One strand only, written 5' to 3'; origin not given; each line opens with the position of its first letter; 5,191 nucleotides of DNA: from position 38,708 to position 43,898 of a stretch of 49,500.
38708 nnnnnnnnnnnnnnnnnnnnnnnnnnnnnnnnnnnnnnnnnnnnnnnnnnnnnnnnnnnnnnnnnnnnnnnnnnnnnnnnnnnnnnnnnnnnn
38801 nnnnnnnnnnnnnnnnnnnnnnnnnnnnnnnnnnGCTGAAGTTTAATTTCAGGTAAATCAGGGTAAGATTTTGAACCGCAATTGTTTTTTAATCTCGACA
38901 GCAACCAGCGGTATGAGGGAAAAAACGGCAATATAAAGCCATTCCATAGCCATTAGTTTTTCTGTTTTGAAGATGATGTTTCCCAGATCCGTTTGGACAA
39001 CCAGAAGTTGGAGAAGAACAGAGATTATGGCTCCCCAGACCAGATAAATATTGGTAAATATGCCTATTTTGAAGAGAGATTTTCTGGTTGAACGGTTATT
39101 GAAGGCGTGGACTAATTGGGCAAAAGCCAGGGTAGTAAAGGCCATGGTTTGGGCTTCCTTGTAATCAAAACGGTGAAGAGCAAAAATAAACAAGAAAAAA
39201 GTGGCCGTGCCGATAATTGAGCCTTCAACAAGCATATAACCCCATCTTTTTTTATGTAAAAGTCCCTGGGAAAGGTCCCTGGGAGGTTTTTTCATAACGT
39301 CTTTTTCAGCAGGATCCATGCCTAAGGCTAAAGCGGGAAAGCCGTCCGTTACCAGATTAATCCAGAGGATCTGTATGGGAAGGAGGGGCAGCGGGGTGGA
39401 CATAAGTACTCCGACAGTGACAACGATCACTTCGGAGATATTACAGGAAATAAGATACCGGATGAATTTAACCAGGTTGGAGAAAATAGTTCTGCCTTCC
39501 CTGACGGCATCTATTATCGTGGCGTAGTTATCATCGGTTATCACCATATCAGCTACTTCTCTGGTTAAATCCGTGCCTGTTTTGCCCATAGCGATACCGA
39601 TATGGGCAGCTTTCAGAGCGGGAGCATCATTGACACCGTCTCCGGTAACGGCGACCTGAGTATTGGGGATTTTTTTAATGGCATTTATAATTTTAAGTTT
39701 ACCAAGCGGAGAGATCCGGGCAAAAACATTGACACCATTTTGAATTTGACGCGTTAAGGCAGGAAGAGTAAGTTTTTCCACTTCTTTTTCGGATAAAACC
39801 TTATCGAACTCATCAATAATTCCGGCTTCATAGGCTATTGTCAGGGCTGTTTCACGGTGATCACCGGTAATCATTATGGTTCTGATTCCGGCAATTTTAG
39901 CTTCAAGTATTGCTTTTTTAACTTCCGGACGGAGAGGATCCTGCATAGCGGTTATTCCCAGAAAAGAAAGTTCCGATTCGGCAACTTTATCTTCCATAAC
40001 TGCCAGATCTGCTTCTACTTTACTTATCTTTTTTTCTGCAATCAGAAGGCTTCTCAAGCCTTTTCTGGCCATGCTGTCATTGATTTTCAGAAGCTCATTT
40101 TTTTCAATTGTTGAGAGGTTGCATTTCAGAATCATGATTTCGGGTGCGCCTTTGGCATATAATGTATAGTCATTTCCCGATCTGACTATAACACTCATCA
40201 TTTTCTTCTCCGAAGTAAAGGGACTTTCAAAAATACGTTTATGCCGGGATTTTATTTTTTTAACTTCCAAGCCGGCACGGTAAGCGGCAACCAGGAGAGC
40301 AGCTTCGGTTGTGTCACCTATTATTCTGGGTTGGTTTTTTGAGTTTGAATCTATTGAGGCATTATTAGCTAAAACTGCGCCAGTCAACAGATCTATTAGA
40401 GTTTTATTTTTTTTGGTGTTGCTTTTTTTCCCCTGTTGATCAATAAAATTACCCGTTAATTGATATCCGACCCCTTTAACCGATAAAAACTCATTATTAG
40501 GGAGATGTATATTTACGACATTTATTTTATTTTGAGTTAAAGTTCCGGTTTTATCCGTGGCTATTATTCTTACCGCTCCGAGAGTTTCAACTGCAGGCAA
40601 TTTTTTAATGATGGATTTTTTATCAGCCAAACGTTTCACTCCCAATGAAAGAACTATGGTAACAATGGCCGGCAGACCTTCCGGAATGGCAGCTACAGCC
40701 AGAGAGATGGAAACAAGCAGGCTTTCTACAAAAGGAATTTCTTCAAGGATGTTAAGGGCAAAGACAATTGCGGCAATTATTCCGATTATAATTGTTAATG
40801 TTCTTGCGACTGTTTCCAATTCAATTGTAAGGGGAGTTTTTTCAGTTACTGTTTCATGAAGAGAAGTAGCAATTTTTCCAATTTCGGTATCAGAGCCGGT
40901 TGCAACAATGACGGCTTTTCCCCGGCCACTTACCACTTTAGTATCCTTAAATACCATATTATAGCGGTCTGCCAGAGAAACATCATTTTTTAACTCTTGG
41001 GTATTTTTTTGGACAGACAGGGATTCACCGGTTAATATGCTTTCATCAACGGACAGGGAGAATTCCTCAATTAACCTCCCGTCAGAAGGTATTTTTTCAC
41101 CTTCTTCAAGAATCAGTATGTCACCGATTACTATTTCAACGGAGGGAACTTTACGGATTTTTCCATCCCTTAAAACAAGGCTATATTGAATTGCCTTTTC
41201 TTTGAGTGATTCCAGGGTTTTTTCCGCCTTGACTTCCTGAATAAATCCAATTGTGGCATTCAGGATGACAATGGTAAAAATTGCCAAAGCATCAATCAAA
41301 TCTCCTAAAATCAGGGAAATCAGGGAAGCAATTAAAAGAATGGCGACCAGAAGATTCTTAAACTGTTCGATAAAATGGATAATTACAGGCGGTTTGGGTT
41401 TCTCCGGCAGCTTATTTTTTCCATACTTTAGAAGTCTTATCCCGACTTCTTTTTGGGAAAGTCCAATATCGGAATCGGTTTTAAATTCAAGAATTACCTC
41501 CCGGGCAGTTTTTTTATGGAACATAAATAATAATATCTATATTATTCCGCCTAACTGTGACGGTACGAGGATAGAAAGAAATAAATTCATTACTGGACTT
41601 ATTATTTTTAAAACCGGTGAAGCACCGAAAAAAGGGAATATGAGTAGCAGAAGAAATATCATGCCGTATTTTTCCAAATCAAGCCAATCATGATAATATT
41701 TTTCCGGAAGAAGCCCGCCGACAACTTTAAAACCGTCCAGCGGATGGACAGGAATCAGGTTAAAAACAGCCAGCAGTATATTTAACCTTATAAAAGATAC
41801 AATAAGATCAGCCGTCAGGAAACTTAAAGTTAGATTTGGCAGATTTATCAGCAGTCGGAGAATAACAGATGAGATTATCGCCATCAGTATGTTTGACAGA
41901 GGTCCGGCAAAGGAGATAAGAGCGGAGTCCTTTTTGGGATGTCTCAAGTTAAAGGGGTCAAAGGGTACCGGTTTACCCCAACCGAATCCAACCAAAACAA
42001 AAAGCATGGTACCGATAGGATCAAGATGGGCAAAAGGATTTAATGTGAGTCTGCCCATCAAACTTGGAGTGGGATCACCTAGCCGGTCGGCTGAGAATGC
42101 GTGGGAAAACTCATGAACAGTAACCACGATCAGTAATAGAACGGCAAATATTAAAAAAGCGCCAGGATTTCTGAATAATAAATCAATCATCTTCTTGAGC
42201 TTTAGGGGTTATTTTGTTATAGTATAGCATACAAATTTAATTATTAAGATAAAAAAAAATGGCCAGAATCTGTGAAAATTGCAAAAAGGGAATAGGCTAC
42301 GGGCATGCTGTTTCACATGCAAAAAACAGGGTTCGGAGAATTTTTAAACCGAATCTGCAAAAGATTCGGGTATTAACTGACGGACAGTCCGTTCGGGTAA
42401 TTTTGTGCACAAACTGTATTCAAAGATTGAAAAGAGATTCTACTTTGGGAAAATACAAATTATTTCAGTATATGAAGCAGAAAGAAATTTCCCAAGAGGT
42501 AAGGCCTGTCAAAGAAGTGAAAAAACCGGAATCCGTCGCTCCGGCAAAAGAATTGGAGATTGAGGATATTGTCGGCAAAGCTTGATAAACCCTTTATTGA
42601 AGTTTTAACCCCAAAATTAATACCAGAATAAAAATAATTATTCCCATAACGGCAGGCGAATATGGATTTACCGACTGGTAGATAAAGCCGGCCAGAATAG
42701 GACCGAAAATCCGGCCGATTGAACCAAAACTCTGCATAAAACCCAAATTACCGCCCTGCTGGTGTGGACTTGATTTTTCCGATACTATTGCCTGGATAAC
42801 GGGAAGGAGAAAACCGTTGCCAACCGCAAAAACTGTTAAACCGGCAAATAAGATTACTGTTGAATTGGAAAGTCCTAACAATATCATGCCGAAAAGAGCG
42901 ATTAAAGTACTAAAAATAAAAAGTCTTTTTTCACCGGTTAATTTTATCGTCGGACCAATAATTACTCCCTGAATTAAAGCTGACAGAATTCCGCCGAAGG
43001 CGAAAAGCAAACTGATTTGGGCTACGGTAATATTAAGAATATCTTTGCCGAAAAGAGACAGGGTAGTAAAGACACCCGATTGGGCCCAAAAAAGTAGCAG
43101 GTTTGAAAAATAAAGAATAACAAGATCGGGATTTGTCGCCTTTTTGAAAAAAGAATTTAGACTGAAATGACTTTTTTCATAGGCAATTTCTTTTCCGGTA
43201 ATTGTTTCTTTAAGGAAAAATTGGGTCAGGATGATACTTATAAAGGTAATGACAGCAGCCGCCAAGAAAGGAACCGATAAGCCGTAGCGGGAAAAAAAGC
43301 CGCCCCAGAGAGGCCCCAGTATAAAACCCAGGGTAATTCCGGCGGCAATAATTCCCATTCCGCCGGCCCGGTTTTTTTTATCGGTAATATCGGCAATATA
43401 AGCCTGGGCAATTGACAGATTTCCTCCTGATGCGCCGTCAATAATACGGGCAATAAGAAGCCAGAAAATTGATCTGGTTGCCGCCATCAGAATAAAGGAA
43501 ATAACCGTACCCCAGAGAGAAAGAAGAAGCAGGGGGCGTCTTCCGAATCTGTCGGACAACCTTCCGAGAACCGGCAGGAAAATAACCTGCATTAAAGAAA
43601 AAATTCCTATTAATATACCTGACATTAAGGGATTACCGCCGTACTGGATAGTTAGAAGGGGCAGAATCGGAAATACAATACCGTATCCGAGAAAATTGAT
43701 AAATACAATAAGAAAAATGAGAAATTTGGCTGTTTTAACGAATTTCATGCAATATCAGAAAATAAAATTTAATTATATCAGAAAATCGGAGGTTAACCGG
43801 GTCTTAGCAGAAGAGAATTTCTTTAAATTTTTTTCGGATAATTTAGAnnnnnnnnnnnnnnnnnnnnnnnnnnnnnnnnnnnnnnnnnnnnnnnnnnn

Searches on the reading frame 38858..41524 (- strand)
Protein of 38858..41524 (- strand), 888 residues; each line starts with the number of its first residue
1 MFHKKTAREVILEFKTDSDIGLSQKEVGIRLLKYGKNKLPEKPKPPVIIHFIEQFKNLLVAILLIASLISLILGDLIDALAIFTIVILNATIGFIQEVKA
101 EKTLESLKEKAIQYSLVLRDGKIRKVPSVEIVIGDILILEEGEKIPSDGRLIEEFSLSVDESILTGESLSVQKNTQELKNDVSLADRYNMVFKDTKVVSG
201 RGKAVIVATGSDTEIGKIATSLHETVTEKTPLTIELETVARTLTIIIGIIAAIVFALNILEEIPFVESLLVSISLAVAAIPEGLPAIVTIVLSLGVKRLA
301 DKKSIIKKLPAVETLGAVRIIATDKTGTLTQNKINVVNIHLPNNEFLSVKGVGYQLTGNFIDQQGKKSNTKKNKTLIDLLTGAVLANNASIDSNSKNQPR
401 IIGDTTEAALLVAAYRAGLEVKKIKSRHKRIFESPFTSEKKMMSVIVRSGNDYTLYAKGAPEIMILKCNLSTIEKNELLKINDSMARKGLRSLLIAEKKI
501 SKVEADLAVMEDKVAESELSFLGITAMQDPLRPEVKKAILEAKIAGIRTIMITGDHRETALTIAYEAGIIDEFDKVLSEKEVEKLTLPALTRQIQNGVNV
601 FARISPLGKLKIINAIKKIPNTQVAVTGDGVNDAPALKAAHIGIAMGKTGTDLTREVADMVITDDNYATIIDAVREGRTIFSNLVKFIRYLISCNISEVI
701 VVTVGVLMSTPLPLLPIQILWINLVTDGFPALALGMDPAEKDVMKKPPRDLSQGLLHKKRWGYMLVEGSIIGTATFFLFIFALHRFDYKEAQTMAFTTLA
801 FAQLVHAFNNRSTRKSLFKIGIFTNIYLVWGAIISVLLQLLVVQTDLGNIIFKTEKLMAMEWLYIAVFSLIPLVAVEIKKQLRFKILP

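Call 35: search_protein_families(library=pfam, proteins=[window:38858-41524:-], max_evalue=0.001)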
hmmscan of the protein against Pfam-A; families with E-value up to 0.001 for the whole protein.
window:38858-41524:- (888 aa): 6 families
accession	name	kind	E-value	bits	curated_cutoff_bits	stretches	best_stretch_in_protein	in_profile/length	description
PF00689.26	Cation_ATPase_C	-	7.7e-57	192.3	27.3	1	711-881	1-174/175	Cation transporting ATPase, C-terminus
PF00122.25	E1-E2_ATPase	-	6.3e-51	172.9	28.1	1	114-302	6-181/181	E1-E2 ATPase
PF13246.12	Cation_ATPase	-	4.8e-23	81.4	21.7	1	384-469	1-89/91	Cation transport ATPase (P-type)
PF00690.31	Cation_ATPase_N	-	1.4e-19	69.9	20.4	1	2-70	1-69/69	Cation transporter/ATPase, N-terminus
PF00702.32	Hydrolase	-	8.8e-18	65.8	26.4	1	320-641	3-191/191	haloacid dehalogenase-like hydrolase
PF08282.18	Hydrolase_3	-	1.2e-05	25.6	20.9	1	613-670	195-251/255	haloacid dehalogenase-like hydrolase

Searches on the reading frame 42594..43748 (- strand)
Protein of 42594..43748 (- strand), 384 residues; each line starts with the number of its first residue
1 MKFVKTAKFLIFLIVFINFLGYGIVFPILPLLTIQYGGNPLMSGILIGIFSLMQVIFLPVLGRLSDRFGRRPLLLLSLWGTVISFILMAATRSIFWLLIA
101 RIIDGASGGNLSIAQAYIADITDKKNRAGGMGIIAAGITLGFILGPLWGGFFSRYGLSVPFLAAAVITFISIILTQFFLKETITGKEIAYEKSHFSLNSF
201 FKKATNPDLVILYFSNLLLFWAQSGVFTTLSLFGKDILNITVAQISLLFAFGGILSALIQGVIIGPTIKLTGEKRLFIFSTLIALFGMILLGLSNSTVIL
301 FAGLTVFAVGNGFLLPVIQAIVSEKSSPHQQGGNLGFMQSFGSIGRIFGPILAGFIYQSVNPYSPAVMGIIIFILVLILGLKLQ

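Call 35: search_protein_families(library=pfam, proteins=[window:42594-43748:-], max_evalue=0.001)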
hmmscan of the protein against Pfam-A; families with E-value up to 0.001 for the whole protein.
window:42594-43748:- (384 aa): 6 families
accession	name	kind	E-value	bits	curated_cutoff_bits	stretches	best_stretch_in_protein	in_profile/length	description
PF07690.21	MFS_1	-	2.8e-60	204.5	33.4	2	11-261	1-259/347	Major Facilitator Superfamily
PF00083.30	Sugar_tr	-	8.1e-11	41.9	22.3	1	42-182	47-194/452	Sugar (and other) transporter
PF13347.12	MFS_2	-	2.3e-09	36.8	27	1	18-323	10-340/427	MFS/sugar transport protein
PF12832.13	MFS_1_like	-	3.4e-09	36.7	25.2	1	9-153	215-362/373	MFS_1 like family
PF06779.20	MFS_4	-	9.9e-05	22.3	26.3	1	70-368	59-350/364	Uncharacterised MFS-type transporter YbfB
PF06609.19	TRI12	-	0.00013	21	23.2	1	42-154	79-191/599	Fungal trichothecene efflux pump (TRI12)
